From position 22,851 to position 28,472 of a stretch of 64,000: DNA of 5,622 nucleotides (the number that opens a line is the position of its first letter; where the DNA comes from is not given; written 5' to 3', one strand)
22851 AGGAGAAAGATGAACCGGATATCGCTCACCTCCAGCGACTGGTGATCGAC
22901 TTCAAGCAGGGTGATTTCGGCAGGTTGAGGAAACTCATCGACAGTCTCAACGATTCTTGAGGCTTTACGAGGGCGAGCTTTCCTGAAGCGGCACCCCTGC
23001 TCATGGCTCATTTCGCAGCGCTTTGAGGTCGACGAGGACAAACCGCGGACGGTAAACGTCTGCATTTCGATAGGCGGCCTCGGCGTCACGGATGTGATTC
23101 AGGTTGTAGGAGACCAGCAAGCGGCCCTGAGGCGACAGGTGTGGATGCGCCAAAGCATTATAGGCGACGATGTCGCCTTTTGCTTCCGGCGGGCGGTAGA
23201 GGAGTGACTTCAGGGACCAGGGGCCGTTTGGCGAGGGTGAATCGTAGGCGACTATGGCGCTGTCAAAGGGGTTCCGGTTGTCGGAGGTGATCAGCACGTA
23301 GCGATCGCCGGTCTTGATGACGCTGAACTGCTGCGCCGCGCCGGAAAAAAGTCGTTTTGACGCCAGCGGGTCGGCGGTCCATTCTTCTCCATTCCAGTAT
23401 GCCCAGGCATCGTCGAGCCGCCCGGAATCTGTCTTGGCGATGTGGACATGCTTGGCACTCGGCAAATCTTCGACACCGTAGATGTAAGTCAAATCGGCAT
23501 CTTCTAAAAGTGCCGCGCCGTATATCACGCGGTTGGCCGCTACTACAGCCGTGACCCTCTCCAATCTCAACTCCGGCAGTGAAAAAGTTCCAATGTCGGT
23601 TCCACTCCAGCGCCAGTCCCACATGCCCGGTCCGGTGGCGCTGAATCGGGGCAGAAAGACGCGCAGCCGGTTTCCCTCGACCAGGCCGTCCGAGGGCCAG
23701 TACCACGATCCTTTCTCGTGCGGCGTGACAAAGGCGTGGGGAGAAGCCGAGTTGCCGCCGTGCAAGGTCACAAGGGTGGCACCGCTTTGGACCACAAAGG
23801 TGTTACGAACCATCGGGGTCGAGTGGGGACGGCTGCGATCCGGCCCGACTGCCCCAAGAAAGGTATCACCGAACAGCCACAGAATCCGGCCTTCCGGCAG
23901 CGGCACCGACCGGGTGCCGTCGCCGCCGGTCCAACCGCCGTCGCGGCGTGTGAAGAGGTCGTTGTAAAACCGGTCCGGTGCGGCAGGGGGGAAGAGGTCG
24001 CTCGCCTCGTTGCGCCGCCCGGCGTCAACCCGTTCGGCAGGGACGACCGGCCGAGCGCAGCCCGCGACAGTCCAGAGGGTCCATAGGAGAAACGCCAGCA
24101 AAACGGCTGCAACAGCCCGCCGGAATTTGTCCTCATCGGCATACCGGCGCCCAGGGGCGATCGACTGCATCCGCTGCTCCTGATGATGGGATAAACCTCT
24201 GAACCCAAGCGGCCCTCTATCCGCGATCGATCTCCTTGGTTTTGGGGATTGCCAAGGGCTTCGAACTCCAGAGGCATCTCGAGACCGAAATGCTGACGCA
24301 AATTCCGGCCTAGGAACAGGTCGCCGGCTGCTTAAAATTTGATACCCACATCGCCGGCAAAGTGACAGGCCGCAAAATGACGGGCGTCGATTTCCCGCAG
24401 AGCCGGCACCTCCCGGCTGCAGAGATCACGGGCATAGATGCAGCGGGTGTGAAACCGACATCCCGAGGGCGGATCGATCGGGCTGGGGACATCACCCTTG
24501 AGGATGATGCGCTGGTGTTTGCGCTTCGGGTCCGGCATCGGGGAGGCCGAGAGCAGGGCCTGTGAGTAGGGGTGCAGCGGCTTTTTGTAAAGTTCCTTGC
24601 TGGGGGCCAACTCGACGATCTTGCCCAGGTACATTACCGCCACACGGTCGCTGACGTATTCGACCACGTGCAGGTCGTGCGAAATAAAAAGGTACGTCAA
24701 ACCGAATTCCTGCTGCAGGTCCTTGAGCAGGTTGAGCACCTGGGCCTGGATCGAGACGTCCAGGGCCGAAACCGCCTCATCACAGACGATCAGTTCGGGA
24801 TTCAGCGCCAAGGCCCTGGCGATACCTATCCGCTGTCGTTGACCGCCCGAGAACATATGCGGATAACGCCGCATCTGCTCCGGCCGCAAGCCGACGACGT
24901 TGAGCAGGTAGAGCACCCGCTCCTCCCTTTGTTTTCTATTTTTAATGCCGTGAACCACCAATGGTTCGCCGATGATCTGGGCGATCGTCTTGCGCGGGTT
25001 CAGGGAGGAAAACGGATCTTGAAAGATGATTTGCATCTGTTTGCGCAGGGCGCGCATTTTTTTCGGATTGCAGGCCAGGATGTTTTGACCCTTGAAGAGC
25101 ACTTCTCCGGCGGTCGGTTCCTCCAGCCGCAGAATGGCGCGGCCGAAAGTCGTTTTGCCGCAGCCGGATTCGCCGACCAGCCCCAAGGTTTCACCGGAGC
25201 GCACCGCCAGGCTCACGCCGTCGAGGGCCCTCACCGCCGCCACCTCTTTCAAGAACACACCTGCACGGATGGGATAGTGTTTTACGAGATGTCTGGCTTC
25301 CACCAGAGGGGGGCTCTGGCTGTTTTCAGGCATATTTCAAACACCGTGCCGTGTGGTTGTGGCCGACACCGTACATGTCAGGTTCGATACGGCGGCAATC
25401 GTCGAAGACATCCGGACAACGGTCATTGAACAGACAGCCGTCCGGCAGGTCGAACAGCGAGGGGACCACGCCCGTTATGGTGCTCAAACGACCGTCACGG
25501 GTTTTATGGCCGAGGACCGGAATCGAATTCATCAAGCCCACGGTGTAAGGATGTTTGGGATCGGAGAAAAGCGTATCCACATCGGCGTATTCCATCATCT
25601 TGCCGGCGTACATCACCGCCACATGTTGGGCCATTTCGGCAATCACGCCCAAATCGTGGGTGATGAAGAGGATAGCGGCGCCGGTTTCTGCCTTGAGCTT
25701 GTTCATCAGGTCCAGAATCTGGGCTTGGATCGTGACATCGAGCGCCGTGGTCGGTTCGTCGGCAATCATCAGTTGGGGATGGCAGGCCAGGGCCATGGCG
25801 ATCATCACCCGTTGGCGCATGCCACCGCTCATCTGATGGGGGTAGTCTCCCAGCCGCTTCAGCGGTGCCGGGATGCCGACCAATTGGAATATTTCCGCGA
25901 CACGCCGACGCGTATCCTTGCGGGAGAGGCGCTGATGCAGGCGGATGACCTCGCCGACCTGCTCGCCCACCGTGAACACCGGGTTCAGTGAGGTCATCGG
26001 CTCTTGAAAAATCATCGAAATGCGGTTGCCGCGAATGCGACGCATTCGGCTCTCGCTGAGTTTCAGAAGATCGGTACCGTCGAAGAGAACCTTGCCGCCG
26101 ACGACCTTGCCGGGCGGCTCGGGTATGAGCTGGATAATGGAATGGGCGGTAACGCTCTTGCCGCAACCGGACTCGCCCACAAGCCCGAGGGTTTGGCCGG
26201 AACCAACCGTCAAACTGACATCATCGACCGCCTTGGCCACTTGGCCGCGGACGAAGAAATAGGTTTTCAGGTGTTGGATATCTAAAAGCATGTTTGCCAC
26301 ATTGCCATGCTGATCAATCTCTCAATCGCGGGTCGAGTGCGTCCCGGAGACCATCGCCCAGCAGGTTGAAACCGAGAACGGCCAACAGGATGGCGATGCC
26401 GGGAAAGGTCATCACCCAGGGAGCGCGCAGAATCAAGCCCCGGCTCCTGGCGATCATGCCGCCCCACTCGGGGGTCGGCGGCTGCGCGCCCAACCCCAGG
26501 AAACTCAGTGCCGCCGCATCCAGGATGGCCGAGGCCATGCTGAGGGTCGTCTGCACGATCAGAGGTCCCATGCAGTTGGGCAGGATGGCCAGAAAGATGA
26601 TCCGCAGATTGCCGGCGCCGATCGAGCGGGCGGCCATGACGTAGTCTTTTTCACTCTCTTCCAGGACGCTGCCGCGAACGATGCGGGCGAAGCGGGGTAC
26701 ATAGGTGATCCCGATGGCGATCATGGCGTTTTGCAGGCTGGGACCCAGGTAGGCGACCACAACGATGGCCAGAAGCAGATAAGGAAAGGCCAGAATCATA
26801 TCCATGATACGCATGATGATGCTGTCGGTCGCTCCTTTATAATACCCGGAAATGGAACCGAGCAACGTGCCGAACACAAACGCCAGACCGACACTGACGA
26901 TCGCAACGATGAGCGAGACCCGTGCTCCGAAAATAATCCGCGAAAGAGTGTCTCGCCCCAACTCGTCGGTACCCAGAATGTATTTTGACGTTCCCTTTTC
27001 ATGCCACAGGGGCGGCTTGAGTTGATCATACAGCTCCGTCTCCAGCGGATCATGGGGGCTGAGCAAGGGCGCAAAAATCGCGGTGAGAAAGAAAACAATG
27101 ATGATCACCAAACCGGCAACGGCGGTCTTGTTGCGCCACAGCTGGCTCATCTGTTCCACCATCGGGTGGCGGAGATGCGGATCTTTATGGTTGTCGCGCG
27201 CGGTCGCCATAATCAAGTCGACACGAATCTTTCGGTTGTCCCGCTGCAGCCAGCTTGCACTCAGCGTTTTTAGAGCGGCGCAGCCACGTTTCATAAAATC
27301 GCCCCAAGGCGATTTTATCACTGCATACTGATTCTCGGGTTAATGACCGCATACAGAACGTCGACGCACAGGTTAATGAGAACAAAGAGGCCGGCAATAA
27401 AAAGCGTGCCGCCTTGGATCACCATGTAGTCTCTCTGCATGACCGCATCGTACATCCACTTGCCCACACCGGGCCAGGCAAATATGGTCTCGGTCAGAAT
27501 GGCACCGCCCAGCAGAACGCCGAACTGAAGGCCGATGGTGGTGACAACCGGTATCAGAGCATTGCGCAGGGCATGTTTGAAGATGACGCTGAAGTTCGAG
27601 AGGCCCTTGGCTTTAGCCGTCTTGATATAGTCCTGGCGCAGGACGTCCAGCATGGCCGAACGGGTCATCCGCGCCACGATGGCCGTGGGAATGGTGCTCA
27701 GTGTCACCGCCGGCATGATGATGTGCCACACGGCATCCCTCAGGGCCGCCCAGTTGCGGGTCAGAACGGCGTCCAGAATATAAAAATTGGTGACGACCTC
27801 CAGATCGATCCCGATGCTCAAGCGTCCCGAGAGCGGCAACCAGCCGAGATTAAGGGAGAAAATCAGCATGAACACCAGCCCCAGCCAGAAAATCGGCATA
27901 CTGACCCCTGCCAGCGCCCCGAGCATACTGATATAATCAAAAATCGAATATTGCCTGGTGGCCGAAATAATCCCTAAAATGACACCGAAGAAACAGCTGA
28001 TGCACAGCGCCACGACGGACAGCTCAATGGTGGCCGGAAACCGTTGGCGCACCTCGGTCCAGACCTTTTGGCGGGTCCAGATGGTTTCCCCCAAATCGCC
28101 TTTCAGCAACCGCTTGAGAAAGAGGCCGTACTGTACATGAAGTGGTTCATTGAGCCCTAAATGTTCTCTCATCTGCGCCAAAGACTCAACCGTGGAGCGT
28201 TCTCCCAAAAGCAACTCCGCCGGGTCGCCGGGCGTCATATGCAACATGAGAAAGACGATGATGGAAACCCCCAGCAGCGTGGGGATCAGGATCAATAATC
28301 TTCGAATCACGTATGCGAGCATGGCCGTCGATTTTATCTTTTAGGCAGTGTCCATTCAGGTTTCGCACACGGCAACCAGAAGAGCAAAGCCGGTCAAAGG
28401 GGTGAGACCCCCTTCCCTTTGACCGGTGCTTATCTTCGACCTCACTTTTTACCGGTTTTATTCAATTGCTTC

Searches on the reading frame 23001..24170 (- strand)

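Call 6: search_protein_families(library=pfam, proteins=[window:23001-24170:-], max_evalue=1)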
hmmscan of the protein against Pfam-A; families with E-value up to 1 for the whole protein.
window:23001-24170:- (389 aa): 2 families
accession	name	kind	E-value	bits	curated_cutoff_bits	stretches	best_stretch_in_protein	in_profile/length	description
PF16396.11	DUF5005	-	7.1e-15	55.2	29.6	2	66-130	60-123/443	Domain of unknown function (DUF5005)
PF13810.12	DUF4185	-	1.2e-09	38.3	39.5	1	218-344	164-287/309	Domain of unknown function (DUF4185)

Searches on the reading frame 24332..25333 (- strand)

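Call 6: search_protein_families(library=pfam, proteins=[window:24332-25333:-], max_evalue=1)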
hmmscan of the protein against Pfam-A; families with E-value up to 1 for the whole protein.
window:24332-25333:- (333 aa): 14 families
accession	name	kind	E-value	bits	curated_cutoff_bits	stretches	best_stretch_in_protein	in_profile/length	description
PF00005.33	ABC_tran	-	5.9e-33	114.8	25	1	37-188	1-136/137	ABC transporter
PF08352.17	oligo_HPY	-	1.6e-18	67.3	27.1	1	240-305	1-65/65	Oligopeptide/dipeptide transporter, C-terminal region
PF13401.12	AAA_22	-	3.3e-05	24.6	27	1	52-217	10-121/130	AAA domain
PF02463.25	SMC_N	-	4e-05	23.6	40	1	50-233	27-211/220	RecF/RecN/SMC N terminal domain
PF13191.12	AAA_16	-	0.015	16.3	32.6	1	43-80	18-55/167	AAA ATPase domain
PF13304.12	AAA_21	-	0.019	15.5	27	0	51-70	3-22/304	AAA domain, putative AbiEii toxin, Type IV TA system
PF13245.12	AAA_19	-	0.026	15.1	25.1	1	48-205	12-116/134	AAA domain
PF00158.32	Sigma54_activat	-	0.047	13.8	20.2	0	38-74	13-49/168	Sigma-54 interaction domain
PF05621.17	TniB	-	0.08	12.8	22.4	0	176-212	117-155/189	Bacterial TniB protein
PF00270.35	DEAD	-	0.12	12.6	26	1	45-207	12-146/167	DEAD/DEAH box helicase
PF00004.35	AAA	-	0.17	12.8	21.2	1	52-70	3-21/131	ATPase family associated with various cellular activities (AAA)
PF02367.23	TsaE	-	0.17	12.3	26.6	1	43-69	17-43/128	Threonylcarbamoyl adenosine biosynthesis protein TsaE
PF19263.5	DUF5906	-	0.21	12.7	27.6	1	52-106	1-54/114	Family of unknown function (DUF5906)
PF06745.19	ATPase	-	0.69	9.7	26.6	0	46-65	18-37/231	KaiC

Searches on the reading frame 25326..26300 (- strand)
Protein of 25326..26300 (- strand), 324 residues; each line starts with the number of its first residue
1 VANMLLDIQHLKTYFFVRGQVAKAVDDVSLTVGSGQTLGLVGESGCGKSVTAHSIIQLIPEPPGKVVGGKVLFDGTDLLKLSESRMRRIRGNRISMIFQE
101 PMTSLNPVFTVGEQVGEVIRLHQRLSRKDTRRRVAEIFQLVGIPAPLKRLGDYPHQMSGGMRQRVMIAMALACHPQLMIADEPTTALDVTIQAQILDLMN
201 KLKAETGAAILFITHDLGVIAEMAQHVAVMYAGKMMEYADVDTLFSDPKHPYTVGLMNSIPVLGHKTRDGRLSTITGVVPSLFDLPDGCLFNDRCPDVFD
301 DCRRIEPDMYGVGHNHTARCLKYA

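Call 6: search_protein_families(library=pfam, proteins=[window:25326-26300:-], max_evalue=1)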
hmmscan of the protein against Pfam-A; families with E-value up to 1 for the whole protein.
window:25326-26300:- (324 aa): 10 families
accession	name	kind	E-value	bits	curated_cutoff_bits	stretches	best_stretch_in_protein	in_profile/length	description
PF00005.33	ABC_tran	-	2e-30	106.6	25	1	26-185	2-137/137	ABC transporter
PF08352.17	oligo_HPY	-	3.6e-18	66.1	27.1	1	236-302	1-65/65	Oligopeptide/dipeptide transporter, C-terminal region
PF13304.12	AAA_21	-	3.7e-07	30.9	27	1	153-220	234-303/304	AAA domain, putative AbiEii toxin, Type IV TA system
PF02463.25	SMC_N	-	3e-05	24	40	1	38-231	27-213/220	RecF/RecN/SMC N terminal domain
PF00006.31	ATP-synt_ab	-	0.00026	21.1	29.5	1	27-59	6-38/213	ATP synthase alpha/beta family, nucleotide-binding domain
PF13401.12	AAA_22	-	0.014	16.2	27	1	40-211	10-119/130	AAA domain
PF00004.35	AAA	-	0.11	13.4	21.2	1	40-68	3-23/131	ATPase family associated with various cellular activities (AAA)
PF01078.27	Mg_chelatase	-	0.11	12.4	20.3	1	23-61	10-48/207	Magnesium chelatase, subunit ChlI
PF24883.2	NPHP3_N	-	0.12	13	24.8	1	35-60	22-47/164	Nephrocystin 3, N-terminal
PF00158.32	Sigma54_activat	-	0.24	11.5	20.2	1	22-59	9-46/168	Sigma-54 interaction domain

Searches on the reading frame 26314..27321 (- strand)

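Call 6: search_protein_families(library=pfam, proteins=[window:26314-27321:-], max_evalue=1)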
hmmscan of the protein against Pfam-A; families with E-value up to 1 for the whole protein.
window:26314-27321:- (335 aa): 3 families
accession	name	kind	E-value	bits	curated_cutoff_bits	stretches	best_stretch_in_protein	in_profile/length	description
PF00528.27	BPD_transp_1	-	8.7e-33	114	26.4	1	151-334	1-183/184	Binding-protein-dependent transport system inner membrane component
PF12911.12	OppC_N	-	4.5e-14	52.5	23.9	1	59-104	8-53/53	N-terminal TM domain of oligopeptide transport permease C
PF12730.13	ABC2_membrane_4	-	0.89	9.9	27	0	136-208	102-174/179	ABC-2 family transporter protein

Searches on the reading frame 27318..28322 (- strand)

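Call 6: search_protein_families(library=pfam, proteins=[window:27318-28322:-], max_evalue=1)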
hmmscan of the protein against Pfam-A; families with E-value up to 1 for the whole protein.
window:27318-28322:- (334 aa): 2 families
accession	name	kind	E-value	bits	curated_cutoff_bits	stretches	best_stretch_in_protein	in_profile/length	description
PF00528.27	BPD_transp_1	-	3.4e-41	141.4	26.4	1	113-332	1-183/184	Binding-protein-dependent transport system inner membrane component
PF19300.4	BPD_transp_1_N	-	1.3e-16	61.2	23.8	1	1-101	1-113/114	Binding-prot-dependent transport system membrane comp, N-term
